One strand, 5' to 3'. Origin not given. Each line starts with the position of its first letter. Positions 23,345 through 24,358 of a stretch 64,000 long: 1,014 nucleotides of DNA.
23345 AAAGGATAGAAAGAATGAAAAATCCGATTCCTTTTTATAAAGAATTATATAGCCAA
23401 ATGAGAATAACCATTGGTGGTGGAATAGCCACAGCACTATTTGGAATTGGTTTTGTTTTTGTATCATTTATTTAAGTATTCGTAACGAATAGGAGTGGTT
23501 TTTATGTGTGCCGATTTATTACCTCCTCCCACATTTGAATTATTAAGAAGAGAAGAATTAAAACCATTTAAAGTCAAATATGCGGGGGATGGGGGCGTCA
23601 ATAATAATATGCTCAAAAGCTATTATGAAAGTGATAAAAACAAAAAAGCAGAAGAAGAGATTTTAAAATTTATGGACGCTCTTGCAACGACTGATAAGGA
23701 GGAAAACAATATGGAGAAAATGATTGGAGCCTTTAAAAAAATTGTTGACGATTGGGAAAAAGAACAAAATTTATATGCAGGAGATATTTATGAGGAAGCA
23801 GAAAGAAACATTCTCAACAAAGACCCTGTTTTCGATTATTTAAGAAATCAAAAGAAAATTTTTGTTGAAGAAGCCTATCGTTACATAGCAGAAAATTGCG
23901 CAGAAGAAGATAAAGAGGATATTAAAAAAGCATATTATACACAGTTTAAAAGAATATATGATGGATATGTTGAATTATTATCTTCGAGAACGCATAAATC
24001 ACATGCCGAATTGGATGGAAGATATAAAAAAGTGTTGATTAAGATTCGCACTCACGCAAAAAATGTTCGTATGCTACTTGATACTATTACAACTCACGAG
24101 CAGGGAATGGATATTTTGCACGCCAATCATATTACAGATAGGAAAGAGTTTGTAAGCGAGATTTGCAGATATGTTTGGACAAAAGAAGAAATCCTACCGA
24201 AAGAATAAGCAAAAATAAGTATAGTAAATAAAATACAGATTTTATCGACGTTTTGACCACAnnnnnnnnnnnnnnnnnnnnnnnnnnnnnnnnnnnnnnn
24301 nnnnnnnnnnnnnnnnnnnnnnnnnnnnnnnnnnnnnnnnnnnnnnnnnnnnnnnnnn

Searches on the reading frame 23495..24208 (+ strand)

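Call 59: search_protein_families(library=pfam, proteins=[window:23495-24208:+], max_evalue=0.001)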
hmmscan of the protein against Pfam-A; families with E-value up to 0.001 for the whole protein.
window:23495-24208:+ (237 aa): 1 family
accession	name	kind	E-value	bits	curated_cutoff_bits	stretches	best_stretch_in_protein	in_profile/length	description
PF25310.1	VG15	-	0.00058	20.5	26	1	46-148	15-117/212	VG15 protein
